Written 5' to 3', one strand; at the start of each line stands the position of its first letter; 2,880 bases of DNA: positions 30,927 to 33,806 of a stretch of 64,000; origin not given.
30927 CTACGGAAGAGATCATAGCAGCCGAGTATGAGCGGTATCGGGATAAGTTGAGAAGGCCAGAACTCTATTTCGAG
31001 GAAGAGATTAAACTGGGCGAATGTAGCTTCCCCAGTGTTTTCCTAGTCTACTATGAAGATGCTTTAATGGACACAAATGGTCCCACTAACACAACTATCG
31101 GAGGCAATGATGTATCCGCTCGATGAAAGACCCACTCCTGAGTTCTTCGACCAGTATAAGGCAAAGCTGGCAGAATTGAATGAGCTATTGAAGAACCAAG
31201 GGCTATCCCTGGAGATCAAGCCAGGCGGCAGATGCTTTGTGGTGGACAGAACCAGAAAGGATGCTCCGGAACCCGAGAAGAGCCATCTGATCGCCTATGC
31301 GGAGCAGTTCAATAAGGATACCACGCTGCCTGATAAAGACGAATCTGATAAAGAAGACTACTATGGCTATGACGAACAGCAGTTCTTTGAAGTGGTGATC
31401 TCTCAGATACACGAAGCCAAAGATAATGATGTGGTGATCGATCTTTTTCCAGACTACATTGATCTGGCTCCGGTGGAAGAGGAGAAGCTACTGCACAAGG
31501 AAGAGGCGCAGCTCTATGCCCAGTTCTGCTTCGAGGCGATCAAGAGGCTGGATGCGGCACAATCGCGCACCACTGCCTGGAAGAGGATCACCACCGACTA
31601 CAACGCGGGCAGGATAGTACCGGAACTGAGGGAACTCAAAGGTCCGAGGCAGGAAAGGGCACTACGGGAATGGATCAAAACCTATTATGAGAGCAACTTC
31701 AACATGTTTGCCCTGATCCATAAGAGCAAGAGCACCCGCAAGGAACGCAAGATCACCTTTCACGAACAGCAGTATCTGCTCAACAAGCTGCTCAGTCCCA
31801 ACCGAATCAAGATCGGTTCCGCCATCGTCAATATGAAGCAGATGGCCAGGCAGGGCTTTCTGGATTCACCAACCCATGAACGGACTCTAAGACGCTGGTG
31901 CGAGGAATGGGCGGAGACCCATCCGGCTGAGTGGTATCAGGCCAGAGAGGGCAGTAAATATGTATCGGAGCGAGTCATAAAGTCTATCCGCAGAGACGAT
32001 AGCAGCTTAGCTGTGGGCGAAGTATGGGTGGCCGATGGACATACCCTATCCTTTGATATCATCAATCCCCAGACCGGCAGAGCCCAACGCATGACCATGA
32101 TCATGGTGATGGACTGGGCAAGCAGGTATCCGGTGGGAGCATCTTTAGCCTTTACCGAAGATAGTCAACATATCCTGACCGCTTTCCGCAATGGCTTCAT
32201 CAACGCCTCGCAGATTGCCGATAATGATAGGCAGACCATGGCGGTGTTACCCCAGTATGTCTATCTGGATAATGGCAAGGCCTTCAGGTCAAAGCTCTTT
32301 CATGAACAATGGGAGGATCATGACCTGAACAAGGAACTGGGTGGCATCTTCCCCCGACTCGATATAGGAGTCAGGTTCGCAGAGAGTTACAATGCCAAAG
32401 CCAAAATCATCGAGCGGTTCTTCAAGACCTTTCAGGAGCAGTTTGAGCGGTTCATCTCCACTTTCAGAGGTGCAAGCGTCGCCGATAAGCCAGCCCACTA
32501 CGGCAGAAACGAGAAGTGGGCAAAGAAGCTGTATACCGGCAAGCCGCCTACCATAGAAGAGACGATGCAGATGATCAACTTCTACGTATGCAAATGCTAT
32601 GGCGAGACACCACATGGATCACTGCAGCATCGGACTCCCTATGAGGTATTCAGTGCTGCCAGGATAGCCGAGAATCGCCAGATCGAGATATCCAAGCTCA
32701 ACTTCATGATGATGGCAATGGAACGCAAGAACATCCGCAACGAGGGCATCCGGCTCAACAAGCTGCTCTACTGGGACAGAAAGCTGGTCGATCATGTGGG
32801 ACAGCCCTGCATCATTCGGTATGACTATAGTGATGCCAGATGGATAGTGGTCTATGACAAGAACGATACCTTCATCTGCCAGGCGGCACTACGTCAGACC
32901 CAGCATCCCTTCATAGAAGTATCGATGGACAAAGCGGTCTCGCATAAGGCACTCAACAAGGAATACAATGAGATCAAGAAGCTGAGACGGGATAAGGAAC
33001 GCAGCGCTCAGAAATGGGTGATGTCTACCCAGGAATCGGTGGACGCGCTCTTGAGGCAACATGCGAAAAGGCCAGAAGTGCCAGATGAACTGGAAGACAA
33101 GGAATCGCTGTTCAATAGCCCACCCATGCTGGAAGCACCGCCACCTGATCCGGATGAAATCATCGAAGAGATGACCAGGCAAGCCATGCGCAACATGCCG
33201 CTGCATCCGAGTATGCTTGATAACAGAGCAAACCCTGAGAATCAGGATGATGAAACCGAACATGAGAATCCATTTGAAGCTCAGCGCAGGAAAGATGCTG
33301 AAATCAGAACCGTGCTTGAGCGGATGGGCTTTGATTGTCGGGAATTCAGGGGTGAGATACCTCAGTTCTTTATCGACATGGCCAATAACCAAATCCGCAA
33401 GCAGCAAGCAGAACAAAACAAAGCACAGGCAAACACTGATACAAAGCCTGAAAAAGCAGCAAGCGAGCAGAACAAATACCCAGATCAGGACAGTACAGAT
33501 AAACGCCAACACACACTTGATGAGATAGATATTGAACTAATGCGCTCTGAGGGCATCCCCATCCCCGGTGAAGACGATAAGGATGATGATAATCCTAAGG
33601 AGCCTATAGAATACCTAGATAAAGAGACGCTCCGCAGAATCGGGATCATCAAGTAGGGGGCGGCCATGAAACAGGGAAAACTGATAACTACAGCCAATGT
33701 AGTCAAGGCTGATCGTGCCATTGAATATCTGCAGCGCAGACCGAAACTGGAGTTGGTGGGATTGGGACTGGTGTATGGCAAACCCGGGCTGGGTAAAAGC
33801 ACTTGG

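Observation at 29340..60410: Mu-type transposon without phage genes, delimited by TIRs and a CCGTT duplication, acting as a defence-gene carrier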

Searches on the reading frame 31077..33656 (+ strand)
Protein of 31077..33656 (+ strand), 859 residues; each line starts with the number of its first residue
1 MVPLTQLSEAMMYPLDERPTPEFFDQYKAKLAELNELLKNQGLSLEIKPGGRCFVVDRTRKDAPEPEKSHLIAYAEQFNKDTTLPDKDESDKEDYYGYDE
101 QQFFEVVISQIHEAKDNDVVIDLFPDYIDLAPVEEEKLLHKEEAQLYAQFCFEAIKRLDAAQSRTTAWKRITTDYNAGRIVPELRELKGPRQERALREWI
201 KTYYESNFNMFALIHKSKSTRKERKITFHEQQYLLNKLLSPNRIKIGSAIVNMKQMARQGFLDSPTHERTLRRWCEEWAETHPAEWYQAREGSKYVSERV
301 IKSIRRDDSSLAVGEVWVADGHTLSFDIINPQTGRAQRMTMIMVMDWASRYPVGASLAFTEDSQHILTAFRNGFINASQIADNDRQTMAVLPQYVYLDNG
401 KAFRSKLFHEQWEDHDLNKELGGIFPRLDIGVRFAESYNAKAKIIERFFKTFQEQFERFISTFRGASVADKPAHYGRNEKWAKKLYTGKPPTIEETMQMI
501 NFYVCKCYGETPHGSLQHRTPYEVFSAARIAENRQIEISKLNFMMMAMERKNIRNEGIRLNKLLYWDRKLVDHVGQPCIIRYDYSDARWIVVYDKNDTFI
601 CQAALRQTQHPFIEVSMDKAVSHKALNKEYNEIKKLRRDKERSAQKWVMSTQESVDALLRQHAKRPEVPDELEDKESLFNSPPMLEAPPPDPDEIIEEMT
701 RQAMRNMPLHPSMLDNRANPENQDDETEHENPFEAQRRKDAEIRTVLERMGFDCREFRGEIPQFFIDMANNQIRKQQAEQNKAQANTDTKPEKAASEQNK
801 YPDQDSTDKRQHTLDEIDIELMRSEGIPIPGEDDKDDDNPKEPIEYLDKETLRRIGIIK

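Call 7: search_protein_families(library=pfam, proteins=[window:31077-33656:+], max_evalue=0.01)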
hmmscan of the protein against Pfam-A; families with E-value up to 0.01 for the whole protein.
window:31077-33656:+ (859 aa): 2 families
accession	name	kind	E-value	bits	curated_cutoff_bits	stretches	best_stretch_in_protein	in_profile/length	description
PF09299.17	Mu-transpos_C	-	9.2e-17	61.2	21.7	1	543-602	2-61/61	Mu transposase, C-terminal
PF00665.32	rve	-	0.00015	22.4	32.6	1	317-417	8-92/102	Integrase core domain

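Call 21: search_protein_families(library=phrogs, proteins=[window:31077-33656:+], max_evalue=0.001)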
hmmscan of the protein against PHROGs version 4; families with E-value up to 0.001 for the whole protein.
window:31077-33656:+ (859 aa): 4 families
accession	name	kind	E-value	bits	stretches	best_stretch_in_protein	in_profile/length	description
phrog_310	-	integration and excision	8.5e-77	260.5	1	153-805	115-664/696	transposase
phrog_15639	-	unknown function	4.8e-09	36.9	1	421-640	16-239/301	-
phrog_18348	-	unknown function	4.6e-06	27.5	1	507-645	12-159/219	-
phrog_956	-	integration and excision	0.00039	20.6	0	318-632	25-317/436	transposase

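Call 22: search_protein_families(library=ncbifam, proteins=[window:31077-33656:+], max_evalue=0.001)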
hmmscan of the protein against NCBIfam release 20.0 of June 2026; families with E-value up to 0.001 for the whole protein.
window:31077-33656:+ (859 aa): 1 family
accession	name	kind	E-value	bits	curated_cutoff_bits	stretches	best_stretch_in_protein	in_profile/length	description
NF033577.2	transpos_IS481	equivalog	2.9e-06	27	224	1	319-525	127-284/284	IS481 family transposase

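Call 23: find_homologous_proteins(query=window:31077-33656:+, max_evalue=1e-10)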
Query window:31077-33656:+ (859 aa): 432 proteins with E <= 1e-10 among 6465 candidates; the best 120 are listed.
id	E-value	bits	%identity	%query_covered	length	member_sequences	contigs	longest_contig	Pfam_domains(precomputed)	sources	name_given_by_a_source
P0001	0.0e+0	1876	96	99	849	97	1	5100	PF09299.18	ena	-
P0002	0.0e+0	1875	95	100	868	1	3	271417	PF09299.18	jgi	jgi:putative transposase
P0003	0.0e+0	1694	87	99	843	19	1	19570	PF09299.18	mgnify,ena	mgnify:CR=1 FL=1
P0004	0.0e+0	1685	86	99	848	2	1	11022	PF09299.18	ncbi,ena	-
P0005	0.0e+0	1615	83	99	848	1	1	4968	PF09299.18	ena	-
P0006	0.0e+0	1590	95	85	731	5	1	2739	PF09299.18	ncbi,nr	ncbi:MAG: Mu transposase C-terminal domain-containing protein, partial [Synergistaceae bacterium]|nr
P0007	0.0e+0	1542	79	99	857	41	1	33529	PF09299.18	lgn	-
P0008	0.0e+0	1517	80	99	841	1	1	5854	PF09299.18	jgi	-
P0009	0.0e+0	1448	77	99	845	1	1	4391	PF09299.18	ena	-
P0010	0.0e+0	1439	76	98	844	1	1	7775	PF09299.18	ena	-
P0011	0.0e+0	1410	73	99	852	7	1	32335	PF09299.18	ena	-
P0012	0.0e+0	1409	75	98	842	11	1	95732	PF09299.18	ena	-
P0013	0.0e+0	1282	68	99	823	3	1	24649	PF00665.33,PF09299.18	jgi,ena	-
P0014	0.0e+0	1217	97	63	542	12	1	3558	-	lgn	-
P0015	0.0e+0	1181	63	98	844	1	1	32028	PF09299.18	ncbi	-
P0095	6.9e-251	853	54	81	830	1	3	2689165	PF09299.18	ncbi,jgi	jgi:putative transposase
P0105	1.0e-219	750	57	68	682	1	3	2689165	PF00665.33,PF09299.18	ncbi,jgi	jgi:putative transposase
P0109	7.8e-219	747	58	67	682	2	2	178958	PF00665.33,PF09299.18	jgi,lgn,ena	-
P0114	2.5e-217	742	56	68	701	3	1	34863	PF00665.33,PF09299.18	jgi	jgi:putative transposase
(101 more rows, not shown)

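Call 25: find_encoding_contigs(protein=P0002, flank=10000, max_places=6)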
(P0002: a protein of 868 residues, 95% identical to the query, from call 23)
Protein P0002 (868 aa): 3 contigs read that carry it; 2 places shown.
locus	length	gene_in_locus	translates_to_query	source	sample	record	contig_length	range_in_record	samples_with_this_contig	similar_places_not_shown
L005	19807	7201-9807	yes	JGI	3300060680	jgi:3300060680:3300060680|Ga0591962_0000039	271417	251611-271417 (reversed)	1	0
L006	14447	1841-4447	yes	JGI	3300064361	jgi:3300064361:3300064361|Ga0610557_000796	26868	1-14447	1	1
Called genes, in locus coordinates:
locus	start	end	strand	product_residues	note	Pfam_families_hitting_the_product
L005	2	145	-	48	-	?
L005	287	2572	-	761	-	PF13734:Inhibitor_I69 (weak), PF01640:Peptidase_C10, PF13860:FlgD_ig, PF18962:Por_Secre_tail (weak)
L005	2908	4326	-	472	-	PF07364:DUF1485, PF07171:MlrC_C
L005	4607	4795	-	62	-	-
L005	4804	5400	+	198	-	PF13302:Acetyltransf_3, PF13420:Acetyltransf_4 (weak), PF13523:Acetyltransf_8 (weak), PF00583:Acetyltransf_1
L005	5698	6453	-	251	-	PF00717:Peptidase_S24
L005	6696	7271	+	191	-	-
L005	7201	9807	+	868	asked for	PF09299:Mu-transpos_C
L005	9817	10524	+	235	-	PF05621:TniB (faint), PF13401:AAA_22, PF00004:AAA (weak)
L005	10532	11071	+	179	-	PF25212:HVO_A0114 (faint)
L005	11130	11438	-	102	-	-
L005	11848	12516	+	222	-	-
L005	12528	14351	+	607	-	PF00004:AAA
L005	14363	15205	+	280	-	-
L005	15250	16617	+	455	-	PF02811:PHP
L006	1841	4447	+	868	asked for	PF09299:Mu-transpos_C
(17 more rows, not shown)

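Call 26: find_encoding_contigs(protein=P0007, flank=10000, max_places=4)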
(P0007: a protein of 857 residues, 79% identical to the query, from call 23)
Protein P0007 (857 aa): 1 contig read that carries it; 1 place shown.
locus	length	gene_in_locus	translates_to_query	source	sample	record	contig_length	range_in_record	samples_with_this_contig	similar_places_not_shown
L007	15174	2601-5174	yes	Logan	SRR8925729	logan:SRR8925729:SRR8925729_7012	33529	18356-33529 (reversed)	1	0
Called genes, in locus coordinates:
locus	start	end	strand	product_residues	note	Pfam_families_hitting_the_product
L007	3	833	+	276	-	?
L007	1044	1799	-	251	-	PF00717:Peptidase_S24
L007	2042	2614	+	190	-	-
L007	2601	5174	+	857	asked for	PF09299:Mu-transpos_C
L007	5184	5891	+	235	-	PF05621:TniB (faint), PF13401:AAA_22, PF00004:AAA (weak)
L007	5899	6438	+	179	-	PF01978:TrmB (faint), PF25212:HVO_A0114 (faint)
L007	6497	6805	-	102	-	-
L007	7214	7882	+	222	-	-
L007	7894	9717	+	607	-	PF00004:AAA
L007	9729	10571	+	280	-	-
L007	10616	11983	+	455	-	PF02811:PHP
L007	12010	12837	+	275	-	-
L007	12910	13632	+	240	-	-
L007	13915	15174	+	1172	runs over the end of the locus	PF00176:SNF2-rel_dom, PF00270:DEAD, PF04851:ResIII, PF00271:Helicase_C, PF13020:NOV_C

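Call 44: search_protein_families(library=pfam, alignment_id=A1, max_evalue=0.00001)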
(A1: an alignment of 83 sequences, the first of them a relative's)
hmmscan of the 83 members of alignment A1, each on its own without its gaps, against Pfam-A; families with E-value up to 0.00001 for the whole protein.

A. member 1, L005:14363-15205:+ (280 aa): 0 families

B. families by the number of members that match (of 83 scanned): 73 families (the first 25 are shown)
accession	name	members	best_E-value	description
PF00004.35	AAA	3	8.6e-25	ATPase family associated with various cellular activities (AAA)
PF04851.21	ResIII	3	1.8e-23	Type III restriction enzyme, res subunit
PF00270.35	DEAD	3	2.2e-17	DEAD/DEAH box helicase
PF08238.18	Sel1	2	1.3e-84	Sel1 repeat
PF01609.27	DDE_Tnp_1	2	3.4e-28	Transposase DDE domain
PF00350.29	Dynamin_N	2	2.4e-20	Dynamin family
PF25601.1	AAA_lid_14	2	2.6e-16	AAA+ ATPase lid domain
PF00665.32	rve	2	1.8e-14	Integrase core domain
PF00271.37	Helicase_C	2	1.2e-09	Helicase conserved C-terminal domain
PF07510.16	GmrSD_C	2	1.1e-06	GmrSD restriction endonucleases, C-terminal domain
PF13337.12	BrxL_ATPase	1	8.4e-128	Lon-like protease BrxL-like, ATPase domain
PF22548.2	AEP-TOTE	1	1.8e-100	TOTE conflict system, Archaeo-Eukaryotic Primase domain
PF01695.23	IstB_IS21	1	5.5e-72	IstB-like ATP binding protein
PF13182.11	DUF4007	1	2.9e-71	Protein of unknown function (DUF4007)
PF02542.21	YgbB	1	7.7e-64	YgbB family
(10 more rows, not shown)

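Call 45: search_protein_families(library=phrogs, alignment_id=A1, max_evalue=1e-8)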
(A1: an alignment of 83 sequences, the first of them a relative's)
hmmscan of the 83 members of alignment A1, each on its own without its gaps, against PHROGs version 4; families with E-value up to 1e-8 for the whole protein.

A. member 1, L005:14363-15205:+ (280 aa): 0 families

B. families by the number of members that match (of 83 scanned): 62 families (the first 25 are shown)
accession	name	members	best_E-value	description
phrog_8741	-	2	3.9e-98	-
phrog_27475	-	2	1.6e-50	-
phrog_16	-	2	1.3e-46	DNA helicase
phrog_3757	-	2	5.1e-44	-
phrog_10401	-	2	1.3e-37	ATPase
phrog_9172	-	2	7.4e-20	-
phrog_8638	-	2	1.1e-16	-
phrog_30773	-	2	1.2e-13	-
phrog_62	-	2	2.6e-12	DNA helicase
phrog_7485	-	2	3e-11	-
phrog_1423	-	1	2.2e-90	Reverse transcriptase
phrog_13807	-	1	9e-69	-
phrog_33220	-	1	4e-65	-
phrog_405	-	1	4.7e-60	DNA polymerase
phrog_17051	-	1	3.3e-58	-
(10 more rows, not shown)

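Call 53: search_solved_structures(query=window:31077-33656:+, max_evalue=1, show_alignments=2)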
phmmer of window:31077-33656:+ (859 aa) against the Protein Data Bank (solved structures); distinct sequences matched with E-value up to 1: 3.
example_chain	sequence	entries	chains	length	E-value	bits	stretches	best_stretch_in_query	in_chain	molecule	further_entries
7svw_A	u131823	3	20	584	2.4e-06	29.4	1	314-607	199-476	TnsB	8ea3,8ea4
8rdu_R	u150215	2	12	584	2.4e-06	29.4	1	314-607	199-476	TnsB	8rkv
8aa5_AP1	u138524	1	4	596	2.5e-06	29.3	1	314-607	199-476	TnsB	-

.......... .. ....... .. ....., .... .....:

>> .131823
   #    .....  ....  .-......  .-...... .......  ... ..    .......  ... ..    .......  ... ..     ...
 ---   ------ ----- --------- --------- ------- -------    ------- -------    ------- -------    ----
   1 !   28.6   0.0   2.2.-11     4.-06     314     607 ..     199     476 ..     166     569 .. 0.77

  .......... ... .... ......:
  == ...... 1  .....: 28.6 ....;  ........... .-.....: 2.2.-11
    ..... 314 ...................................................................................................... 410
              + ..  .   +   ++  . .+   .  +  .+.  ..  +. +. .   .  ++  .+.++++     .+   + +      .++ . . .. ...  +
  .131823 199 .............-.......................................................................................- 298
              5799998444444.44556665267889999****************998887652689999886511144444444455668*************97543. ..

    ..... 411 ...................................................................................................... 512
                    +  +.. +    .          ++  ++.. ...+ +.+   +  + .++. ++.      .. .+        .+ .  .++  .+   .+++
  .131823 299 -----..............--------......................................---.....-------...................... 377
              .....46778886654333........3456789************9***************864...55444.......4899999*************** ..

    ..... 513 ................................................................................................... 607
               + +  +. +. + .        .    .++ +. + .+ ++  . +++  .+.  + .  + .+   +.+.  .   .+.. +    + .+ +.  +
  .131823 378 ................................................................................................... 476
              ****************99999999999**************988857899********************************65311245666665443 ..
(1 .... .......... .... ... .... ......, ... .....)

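Call 55: search_dna_similar(query=window:31077-33656:+, collection=phages, mode=protein, max_evalue=0.001, max_rows=30, rows=spread)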
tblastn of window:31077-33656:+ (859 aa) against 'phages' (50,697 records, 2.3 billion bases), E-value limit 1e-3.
Records with a match: 258; places in all: 258; records where one place covers at least 80% of the query: 0.
Best place of each record, by identity: <60% 258.
By first word of the organism name: Pseudomonas 119; Ralstonia 94; Bacteriophage 7; Burkholderia 4; Klebsiella 3; Bacillus 3; Yersinia 3; Rhodobacter 3; Mannheimia 2; Sinorhizobium 2; and 13 more.
By host as written in the record: Ralstonia solanacearum 67; - 41; Pseudomonas aeruginosa 33; Pseudomonas aeruginosa PA14 32; Ralstonia solanacearum Race 3, Biovar 1 6; Bacillus alcalophilus CGMCC 1.3604 3; Klebsiella pneumoniae 2; Mannheimia haemolytica 3927A 2; and 58 more.
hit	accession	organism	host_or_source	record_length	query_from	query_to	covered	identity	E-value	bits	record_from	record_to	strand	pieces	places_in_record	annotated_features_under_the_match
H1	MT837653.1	Bacteriophage sp.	human fecal samples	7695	106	635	62%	21.9%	1e-10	72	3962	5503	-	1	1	record has no annotation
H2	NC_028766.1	Mannheimia phage vB_MhM_3927AP2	Mannheimia haemolytica 3927A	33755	287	667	44%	25.2%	7e-15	86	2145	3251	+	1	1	transposase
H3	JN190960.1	Rhodobacter phage RcapMu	Rhodobacter capsulatus SB1003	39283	285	648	42%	23.1%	2e-10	71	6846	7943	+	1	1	transposase A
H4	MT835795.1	Bacteriophage sp.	human fecal samples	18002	290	600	36%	26.2%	4e-20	102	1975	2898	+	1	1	record has no annotation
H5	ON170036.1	Ralstonia phage YO011_1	Ralstonia solanacearum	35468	304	680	44%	21.6%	8e-9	66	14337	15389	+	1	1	record has no annotation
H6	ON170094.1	Ralstonia phage YO048_1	Ralstonia solanacearum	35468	304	680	44%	21.6%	8e-9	66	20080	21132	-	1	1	record has no annotation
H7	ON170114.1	Ralstonia phage YO065_1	Ralstonia solanacearum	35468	304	680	44%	21.6%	8e-9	66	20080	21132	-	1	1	record has no annotation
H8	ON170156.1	Ralstonia phage YO092_1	Ralstonia solanacearum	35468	304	680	44%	21.6%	8e-9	66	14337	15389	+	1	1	record has no annotation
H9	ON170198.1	Ralstonia phage YO115_1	Ralstonia solanacearum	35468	304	680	44%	21.6%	8e-9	66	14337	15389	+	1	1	record has no annotation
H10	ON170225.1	Ralstonia phage YO132_1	Ralstonia solanacearum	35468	304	680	44%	21.6%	8e-9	66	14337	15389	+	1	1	record has no annotation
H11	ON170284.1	Ralstonia phage YO167_1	Ralstonia solanacearum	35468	304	680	44%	21.6%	8e-9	66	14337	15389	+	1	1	record has no annotation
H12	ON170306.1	Ralstonia phage YO180_1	Ralstonia solanacearum SMT 69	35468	304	680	44%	21.6%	8e-9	66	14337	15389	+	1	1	record has no annotation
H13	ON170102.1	Ralstonia phage YO053_1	Ralstonia solanacearum A6180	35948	304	680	44%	21.6%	8e-9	66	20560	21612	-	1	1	record has no annotation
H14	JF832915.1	Haemophilus phage SuMu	Haemophilus parasuis 34086b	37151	292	603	36%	25.4%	3e-16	90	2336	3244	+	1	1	phage transposase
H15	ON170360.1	Ralstonia phage YO384_1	Ralstonia solanacearum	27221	304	659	41%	21.8%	2e-7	61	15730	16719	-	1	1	record has no annotation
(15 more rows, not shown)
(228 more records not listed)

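Call 61: find_encoding_contigs(protein=P0095, flank=10000, max_places=3)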
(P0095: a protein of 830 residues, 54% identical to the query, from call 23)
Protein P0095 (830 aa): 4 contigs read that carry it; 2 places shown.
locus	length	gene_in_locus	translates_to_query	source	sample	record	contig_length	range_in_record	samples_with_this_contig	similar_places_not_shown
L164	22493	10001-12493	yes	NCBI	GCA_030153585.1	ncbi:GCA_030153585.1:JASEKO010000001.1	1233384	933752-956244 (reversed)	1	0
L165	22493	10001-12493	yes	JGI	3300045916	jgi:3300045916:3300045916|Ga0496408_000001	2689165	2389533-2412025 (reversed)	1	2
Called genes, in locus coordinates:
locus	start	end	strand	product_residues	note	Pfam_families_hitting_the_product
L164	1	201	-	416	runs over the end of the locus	PF04389:Peptidase_M28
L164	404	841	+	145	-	PF02537:CRCB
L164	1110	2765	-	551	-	-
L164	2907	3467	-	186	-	-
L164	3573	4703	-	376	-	PF00248:Aldo_ket_red, PF13746:Fer4_18 (faint), PF00037:Fer4 (faint), PF13183:Fer4_8 (weak), PF13187:Fer4_9, PF13534:Fer4_17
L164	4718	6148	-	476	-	-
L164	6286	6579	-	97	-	PF21785:Bflower_2 (weak)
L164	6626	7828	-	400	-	-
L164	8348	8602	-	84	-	PF00717:Peptidase_S24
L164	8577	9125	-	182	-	-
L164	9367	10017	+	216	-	-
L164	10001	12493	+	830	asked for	PF09299:Mu-transpos_C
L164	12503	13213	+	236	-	PF05621:TniB (faint), PF13401:AAA_22, PF00004:AAA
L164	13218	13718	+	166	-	PF01978:TrmB (faint)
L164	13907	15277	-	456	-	-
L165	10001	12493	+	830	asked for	PF09299:Mu-transpos_C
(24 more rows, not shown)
